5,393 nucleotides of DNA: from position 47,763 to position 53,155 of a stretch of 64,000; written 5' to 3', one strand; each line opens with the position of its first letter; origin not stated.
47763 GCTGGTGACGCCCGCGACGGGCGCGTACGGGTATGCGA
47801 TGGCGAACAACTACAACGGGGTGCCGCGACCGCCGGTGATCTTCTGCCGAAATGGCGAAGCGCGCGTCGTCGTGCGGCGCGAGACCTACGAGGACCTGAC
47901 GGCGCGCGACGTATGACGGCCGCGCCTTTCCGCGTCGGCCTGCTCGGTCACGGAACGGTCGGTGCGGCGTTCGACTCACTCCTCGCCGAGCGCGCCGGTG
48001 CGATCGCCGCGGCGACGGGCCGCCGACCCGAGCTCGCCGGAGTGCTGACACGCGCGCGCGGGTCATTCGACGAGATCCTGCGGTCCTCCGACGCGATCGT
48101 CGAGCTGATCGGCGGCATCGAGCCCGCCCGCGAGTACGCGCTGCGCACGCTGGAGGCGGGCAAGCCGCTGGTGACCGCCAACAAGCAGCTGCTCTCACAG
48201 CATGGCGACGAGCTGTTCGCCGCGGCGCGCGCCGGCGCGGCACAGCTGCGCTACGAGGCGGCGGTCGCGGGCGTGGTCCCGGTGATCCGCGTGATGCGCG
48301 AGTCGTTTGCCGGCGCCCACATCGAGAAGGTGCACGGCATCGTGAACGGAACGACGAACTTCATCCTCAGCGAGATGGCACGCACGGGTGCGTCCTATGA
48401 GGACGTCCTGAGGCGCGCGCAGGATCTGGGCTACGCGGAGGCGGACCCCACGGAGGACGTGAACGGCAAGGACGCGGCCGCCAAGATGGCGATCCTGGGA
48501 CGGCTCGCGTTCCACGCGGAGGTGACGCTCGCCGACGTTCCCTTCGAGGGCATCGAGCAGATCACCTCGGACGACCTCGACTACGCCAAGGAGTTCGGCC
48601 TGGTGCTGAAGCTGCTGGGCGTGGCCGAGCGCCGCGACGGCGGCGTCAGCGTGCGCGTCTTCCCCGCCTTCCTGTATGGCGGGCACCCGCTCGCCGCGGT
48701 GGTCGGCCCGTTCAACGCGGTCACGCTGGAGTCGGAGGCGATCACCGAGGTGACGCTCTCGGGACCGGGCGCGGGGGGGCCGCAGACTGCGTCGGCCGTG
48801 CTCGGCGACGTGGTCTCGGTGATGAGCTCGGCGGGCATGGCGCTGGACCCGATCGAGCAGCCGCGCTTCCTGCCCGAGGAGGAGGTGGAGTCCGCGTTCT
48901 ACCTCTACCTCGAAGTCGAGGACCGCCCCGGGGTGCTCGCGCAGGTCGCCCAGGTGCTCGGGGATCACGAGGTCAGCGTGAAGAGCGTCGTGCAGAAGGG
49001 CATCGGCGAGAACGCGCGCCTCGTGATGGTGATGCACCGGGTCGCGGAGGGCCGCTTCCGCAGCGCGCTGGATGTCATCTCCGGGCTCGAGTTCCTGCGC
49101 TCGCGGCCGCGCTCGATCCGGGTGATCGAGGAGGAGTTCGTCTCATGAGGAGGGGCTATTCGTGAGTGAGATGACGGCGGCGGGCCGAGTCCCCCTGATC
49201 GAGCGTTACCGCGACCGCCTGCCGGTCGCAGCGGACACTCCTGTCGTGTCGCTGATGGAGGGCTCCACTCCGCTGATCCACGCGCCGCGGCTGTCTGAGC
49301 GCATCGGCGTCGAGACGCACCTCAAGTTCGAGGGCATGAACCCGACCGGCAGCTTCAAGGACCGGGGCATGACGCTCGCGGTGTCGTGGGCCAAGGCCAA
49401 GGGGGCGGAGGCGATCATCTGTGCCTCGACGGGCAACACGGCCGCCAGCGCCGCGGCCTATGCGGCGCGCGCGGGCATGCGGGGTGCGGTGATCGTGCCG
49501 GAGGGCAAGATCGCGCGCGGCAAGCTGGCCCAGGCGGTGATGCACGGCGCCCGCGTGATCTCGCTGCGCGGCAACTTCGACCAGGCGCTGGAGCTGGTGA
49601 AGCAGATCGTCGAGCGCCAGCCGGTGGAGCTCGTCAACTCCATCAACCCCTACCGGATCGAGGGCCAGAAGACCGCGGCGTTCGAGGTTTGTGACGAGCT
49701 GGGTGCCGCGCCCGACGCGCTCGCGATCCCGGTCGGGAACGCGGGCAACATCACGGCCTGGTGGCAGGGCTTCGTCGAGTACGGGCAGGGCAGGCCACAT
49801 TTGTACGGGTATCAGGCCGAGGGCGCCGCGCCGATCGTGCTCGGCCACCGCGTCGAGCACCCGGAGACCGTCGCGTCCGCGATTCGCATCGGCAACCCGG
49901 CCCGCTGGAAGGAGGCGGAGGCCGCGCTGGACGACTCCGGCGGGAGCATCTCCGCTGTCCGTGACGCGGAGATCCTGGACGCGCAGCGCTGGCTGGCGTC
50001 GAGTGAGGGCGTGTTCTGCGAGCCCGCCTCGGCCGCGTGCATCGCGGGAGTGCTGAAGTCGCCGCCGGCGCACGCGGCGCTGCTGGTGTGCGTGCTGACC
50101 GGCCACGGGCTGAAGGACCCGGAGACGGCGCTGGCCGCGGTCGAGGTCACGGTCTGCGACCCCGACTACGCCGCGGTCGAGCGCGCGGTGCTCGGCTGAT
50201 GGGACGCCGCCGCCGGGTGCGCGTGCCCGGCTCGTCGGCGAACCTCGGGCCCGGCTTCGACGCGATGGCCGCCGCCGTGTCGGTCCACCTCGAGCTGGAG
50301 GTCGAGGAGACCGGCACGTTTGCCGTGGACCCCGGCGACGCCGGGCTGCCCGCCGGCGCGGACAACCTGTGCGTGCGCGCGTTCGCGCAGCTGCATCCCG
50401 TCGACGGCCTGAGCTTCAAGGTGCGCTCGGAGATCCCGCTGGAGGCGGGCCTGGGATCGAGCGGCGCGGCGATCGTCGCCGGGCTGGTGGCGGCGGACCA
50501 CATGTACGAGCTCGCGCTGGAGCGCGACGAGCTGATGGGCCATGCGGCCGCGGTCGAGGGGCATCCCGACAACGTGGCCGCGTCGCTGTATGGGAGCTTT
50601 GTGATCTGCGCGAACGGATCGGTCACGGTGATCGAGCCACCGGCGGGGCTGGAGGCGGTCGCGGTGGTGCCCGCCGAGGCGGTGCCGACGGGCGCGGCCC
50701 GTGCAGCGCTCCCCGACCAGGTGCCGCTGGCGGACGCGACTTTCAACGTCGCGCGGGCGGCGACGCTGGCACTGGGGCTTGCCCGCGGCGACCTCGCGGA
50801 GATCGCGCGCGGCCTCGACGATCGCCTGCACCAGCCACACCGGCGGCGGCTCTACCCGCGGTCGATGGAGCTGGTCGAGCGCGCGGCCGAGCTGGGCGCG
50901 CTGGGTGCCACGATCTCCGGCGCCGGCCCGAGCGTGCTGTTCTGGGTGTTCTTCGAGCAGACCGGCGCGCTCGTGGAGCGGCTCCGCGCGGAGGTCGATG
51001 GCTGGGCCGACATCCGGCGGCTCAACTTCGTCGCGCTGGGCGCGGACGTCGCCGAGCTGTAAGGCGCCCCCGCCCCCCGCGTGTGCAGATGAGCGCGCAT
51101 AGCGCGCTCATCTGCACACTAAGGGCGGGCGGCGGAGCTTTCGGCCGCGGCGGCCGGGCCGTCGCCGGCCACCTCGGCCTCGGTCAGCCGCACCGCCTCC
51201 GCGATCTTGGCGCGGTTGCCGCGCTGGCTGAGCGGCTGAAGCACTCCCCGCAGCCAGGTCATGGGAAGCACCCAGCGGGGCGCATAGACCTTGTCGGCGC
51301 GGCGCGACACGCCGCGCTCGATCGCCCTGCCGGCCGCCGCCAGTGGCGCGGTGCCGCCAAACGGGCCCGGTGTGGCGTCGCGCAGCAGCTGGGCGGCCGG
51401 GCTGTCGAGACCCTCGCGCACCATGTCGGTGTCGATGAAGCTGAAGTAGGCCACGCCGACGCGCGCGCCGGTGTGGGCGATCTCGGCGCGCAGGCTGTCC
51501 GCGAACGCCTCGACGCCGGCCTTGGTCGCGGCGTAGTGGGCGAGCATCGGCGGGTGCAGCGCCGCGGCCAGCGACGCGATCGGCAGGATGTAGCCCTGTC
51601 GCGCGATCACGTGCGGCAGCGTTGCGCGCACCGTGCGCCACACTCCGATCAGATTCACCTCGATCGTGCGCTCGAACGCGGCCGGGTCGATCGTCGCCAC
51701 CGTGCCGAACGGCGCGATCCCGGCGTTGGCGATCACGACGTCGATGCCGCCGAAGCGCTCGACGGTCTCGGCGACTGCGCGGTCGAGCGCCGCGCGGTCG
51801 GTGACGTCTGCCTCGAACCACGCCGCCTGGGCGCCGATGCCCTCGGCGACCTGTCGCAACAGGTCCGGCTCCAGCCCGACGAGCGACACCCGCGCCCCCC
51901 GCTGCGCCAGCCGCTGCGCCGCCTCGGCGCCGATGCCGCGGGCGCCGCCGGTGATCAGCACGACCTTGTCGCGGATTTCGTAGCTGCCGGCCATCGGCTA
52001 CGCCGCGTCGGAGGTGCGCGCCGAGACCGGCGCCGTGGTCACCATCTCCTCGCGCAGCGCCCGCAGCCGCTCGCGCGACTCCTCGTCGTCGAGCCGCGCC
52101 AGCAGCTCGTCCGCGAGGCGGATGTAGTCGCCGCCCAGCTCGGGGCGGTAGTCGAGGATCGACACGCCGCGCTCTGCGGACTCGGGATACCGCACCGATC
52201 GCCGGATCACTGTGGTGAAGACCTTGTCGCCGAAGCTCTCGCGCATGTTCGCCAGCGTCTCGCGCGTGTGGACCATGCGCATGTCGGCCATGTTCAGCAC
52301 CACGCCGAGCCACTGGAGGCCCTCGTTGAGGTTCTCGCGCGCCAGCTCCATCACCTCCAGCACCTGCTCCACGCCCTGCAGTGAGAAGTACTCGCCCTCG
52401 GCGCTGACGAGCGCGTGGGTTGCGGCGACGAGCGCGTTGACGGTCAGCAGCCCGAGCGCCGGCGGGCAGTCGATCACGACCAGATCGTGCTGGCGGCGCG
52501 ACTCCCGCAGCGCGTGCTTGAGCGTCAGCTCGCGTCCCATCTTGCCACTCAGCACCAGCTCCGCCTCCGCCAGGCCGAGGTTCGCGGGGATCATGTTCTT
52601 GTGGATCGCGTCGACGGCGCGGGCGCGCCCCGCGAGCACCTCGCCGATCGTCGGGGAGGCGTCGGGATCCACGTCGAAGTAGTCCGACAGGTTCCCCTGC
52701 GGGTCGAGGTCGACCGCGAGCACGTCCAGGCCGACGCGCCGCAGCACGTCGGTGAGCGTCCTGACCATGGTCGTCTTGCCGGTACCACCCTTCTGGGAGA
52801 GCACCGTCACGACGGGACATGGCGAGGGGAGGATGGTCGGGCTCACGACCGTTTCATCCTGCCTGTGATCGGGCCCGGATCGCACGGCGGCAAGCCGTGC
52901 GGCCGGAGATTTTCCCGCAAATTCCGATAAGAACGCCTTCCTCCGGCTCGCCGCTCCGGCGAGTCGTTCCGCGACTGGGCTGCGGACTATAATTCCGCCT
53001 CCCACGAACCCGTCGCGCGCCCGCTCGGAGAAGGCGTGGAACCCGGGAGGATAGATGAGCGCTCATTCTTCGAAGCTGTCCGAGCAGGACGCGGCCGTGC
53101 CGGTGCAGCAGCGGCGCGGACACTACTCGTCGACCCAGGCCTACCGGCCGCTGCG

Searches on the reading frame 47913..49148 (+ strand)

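Call 29: search_protein_families(library=pfam, proteins=[window:47913-49148:+], max_evalue=0.0001)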
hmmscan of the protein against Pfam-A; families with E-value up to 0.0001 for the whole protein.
window:47913-49148:+ (411 aa): 4 families
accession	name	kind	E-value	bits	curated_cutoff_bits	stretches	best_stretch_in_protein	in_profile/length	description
PF00742.24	Homoserine_dh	-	5.5e-61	205.8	22.9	1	123-301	1-173/173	Homoserine dehydrogenase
PF01842.31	ACT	-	3.1e-11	43.3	27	1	330-392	2-64/66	ACT domain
PF03447.22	NAD_binding_3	-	1.4e-09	39.1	24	1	49-115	47-116/116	Homoserine dehydrogenase, NAD binding domain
PF22629.2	ACT_AHAS_ss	-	3e-05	24.5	27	1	331-387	1-57/67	AHAS small subunit-like ACT domain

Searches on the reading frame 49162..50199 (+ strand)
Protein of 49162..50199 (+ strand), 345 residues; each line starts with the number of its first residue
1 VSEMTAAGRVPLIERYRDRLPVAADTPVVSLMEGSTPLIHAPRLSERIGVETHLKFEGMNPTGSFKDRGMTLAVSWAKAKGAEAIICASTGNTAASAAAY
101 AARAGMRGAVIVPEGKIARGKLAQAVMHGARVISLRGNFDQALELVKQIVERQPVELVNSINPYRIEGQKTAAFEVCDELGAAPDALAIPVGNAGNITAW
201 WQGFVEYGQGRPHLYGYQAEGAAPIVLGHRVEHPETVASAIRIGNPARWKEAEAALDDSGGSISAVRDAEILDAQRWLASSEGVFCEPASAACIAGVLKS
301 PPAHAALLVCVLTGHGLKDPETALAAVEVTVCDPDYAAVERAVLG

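Call 30: search_protein_families(library=pfam, proteins=[window:49162-50199:+], max_evalue=0.0001)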
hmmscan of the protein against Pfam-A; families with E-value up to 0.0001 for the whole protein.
window:49162-50199:+ (345 aa): 1 family
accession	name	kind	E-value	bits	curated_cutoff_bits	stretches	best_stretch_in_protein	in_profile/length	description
PF00291.31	PALP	-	7.7e-71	239.3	35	1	29-314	1-295/295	Pyridoxal-phosphate dependent enzyme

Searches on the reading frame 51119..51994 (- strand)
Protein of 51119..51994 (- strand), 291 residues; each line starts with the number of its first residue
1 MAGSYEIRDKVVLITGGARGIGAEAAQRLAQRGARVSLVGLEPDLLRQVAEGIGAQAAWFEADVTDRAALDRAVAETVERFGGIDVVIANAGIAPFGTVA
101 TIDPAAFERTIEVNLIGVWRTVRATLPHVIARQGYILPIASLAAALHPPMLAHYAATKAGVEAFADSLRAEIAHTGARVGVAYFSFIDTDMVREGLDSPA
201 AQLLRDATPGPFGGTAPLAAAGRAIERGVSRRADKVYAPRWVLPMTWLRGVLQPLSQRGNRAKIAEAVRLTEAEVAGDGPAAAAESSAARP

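Call 30: search_protein_families(library=pfam, proteins=[window:51119-51994:-], max_evalue=0.0001)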
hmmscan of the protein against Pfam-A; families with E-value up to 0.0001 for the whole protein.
window:51119-51994:- (291 aa): 4 families
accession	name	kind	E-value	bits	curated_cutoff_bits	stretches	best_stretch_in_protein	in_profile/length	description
PF00106.31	adh_short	-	1.6e-47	162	26.6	1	10-194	1-189/195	short chain dehydrogenase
PF13561.12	adh_short_C2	-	3.9e-37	128.5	27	1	18-197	3-186/236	Enoyl-(Acyl carrier protein) reductase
PF08659.16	KR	-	2.8e-16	60.4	22.6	1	12-171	3-166/180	KR domain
PF01370.27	Epimerase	-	2.5e-05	24.3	20.9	1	12-124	1-101/240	NAD dependent epimerase/dehydratase family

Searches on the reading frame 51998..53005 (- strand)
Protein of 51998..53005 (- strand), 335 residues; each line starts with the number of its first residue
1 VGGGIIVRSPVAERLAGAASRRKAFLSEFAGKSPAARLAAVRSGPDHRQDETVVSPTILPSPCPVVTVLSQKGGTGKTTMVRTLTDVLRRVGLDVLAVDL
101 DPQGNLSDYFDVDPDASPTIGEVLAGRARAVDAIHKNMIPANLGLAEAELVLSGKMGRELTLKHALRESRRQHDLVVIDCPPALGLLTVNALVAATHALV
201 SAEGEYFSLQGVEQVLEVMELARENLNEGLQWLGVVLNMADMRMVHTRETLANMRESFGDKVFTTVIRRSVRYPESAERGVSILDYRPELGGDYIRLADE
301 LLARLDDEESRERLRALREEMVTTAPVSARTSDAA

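Call 30: search_protein_families(library=pfam, proteins=[window:51998-53005:-], max_evalue=0.0001)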
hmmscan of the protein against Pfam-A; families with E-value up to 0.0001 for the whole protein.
window:51998-53005:- (335 aa): 6 families
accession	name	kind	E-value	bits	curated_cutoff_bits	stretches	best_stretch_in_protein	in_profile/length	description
PF13614.12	AAA_31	-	2.2e-39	135.6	27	1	65-231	3-176/177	AAA domain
PF01656.29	CbiA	-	1.6e-20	73.7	25.4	1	66-282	1-124/125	CobQ/CobB/MinD/ParA nucleotide binding domain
PF10609.15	ParA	-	8.3e-10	38.9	27.1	1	65-259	5-194/246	NUBPL iron-transfer P-loop NTPase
PF02374.21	ArsA_ATPase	-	2e-08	34.3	24.3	1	68-119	5-56/305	Anion-transporting ATPase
PF06564.18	CBP_BcsQ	-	1.7e-06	28.2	21.3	1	67-202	5-145/234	Cellulose biosynthesis protein BcsQ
PF09140.17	MipZ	-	4.1e-06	26.8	20.7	1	66-183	3-110/262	ATPase MipZ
